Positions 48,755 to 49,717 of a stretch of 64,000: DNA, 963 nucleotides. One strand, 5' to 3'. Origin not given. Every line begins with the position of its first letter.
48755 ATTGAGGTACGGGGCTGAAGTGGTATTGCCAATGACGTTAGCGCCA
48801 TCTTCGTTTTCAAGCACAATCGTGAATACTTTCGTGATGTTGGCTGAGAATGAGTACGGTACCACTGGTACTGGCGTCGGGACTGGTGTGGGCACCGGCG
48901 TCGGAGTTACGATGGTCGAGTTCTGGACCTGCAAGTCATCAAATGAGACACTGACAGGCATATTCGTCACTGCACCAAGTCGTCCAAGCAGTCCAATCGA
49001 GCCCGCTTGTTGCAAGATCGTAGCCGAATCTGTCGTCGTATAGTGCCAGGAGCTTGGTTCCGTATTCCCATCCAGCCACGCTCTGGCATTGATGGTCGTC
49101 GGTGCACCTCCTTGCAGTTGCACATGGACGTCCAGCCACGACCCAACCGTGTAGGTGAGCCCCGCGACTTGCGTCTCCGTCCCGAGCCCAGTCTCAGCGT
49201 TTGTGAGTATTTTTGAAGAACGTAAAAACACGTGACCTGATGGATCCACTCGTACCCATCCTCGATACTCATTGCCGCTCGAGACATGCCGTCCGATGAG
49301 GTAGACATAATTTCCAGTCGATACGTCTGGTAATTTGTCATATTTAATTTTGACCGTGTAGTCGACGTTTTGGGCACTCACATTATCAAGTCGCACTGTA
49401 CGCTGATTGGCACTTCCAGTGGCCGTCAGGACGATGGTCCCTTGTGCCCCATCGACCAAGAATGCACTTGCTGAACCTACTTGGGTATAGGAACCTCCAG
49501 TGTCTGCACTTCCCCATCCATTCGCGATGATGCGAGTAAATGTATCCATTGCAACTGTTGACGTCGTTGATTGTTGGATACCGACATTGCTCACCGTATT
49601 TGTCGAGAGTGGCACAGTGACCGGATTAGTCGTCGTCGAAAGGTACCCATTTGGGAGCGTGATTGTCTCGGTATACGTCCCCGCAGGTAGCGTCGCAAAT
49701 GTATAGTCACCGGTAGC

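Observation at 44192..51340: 2382-aa megaprotein combining three different hydrolase-type catalytic domains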

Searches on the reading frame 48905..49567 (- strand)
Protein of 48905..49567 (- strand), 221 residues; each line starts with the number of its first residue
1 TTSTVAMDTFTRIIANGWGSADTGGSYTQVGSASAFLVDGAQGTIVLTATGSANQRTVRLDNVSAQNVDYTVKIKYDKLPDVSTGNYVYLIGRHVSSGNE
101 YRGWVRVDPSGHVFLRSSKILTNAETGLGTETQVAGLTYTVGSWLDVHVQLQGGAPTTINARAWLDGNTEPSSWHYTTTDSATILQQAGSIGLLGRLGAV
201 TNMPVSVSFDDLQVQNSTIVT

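Call 9: search_protein_families(library=pfam, proteins=[window:48905-49567:-], max_evalue=10)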
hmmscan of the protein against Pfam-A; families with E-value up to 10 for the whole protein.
seq(221 aa): 1 family
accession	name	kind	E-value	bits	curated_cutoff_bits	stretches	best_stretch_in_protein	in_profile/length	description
PF16100.11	RMI2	-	0.12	12.6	29.4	1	41-100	43-100/132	RecQ-mediated genome instability protein 2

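Call 42: predict_structure(alignment_id=A2)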
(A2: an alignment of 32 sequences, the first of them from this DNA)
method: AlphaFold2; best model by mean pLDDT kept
length: 219 residues; sequences in the alignment: 32
mean_pLDDT: 96.3   pTM: 0.91
mean pLDDT of the five models: 96.3, 96.1, 96.0, 96.0, 95.5
residues with pLDDT >= 90: 207; 70-90: 11; 50-70: 1; < 50: 0
segments of 3 or more residues with pLDDT < 50: none
pLDDT, mean of each block of 10 residues (from residue 1): 97 98 97 98 90 94 97 97 94 98 97 98 97 98 98 96 98 98 98 95 97 86
secondary structure, 60 per line:
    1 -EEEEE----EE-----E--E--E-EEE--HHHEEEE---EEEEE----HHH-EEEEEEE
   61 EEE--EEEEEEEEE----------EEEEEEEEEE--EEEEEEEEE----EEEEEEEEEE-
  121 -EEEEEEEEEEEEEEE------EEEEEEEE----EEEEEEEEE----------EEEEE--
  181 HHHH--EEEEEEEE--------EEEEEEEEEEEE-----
elements in order: E2-6 E26-28 E34-37 E41-45 E54-63 E66-74 E85-94 E97-105 E110-119 E122-136 E143-150 E155-163 E174-178 H181-184 E187-194 E203-214

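Call 44: fold_search(model_id=the predicted structure, library=pdb)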
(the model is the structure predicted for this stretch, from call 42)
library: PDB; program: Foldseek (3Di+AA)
matches with E <= 10: 1561; with E <= 0.001: 398
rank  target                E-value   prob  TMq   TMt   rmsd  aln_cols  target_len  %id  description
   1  5jox_A                5.4e-07  1.00  0.65  0.31   4.2       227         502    9  Bacteroides ovatus Xyloglucan PUL GH43A in complex with AraDNJ (released 2016-08-10)
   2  5v38_A                8.4e-07  1.00  0.54  0.32   5.8       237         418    8  Crystal Structure of The Receptor-binding Domain of Botulinum Neurotoxin Type HA (released 2017-03-22)
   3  6ms3_A                1.1e-06  1.00  0.62  0.29   4.3       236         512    9  Crystal structure of the GH43 protein BlXynB mutant (K247S) from Bacillus licheniformis (released 2019-04-17)
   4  6ms3_B                1.2e-06  1.00  0.63  0.30   4.2       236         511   10  Crystal structure of the GH43 protein BlXynB mutant (K247S) from Bacillus licheniformis (released 2019-04-17)
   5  5mk8_A                1.2e-06  1.00  0.47  0.28   5.7       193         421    9  Crystal structure of the receptor-binding domain of the FA hybrid Clostridium botulinum neurotoxin (released 2018-03-28)
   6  5jow_A                1.4e-06  1.00  0.59  0.29   4.5       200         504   10  Bacteroides ovatus Xyloglucan PUL GH43A (released 2016-08-10)
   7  5v38_B                1.4e-06  1.00  0.45  0.27   5.9       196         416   10  Crystal Structure of The Receptor-binding Domain of Botulinum Neurotoxin Type HA (released 2017-03-22)
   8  5mk8_B                1.5e-06  1.00  0.51  0.30   6.8       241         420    9  Crystal structure of the receptor-binding domain of the FA hybrid Clostridium botulinum neurotoxin (released 2018-03-28)
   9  5jox_B                1.9e-06  1.00  0.60  0.29   4.3       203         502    8  Bacteroides ovatus Xyloglucan PUL GH43A in complex with AraDNJ (released 2016-08-10)
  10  5moy_A                1.9e-06  1.00  0.44  0.27   5.8       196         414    9  Crystal structure of the BoNT/A2 receptor-binding domain in complex with the luminal domain of its neuronal receptor S (released 2017-03-15)
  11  2gnb_A                2.0e-06  1.00  0.50  0.47   6.6       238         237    9  EDTA-treated (2 weeks) P. angolensis lectin (released 2006-07-25)
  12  8agk_AAA              2.8e-06  1.00  0.51  0.31   6.0       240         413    8  Botulinum neurotoxin subtype A6 cell binding domain in complex with GD1a ganglioside (released 2022-09-21)
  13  2gnb_B                3.3e-06  1.00  0.47  0.45   6.8       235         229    9  EDTA-treated (2 weeks) P. angolensis lectin (released 2006-07-25)
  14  2a6y                  3.8e-06  1.00  0.57  0.55   6.0       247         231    9  Crystal structure of Emp47p carbohydrate recognition domain (CRD), tetragonal crystal form (released 2006-01-31)
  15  3mpp                  4.0e-06  1.00  0.47  0.30   7.2       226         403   10  Botulinum Neurotoxin Type G Receptor Binding Domain (released 2010-06-16)
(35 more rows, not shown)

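Call 53: search_protein_representatives(alignment_id=A2)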
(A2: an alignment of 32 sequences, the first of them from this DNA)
Query: 32 sequences, 211 profile positions. Proteins with E-value up to 0.001 (for the whole library): 9659; up to 1e-10: 6375; up to 1e-30: 2605. The best 150 are listed.
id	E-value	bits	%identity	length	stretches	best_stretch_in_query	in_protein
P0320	5.8e-202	683.0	-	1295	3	1-210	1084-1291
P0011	8.5e-202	682.5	-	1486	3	2-210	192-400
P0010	2.5e-199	674.4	-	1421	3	1-210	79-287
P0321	5.9e-197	666.7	-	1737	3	1-207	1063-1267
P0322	1.1e-188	639.6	-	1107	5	2-208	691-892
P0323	3.2e-187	634.9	-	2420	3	2-208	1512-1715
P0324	1.1e-184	626.6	-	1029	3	2-208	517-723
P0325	7.3e-182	617.3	-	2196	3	1-208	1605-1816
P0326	1.5e-181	616.3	-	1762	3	1-210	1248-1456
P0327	1.8e-169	576.9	-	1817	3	1-210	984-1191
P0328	1.9e-163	557.2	-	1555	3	1-210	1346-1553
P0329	2.6e-160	547.0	-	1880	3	1-210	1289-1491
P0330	6.0e-160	545.7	-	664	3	1-208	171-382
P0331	3.4e-155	530.2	-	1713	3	1-208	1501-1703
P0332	6.6e-153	522.7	-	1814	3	3-208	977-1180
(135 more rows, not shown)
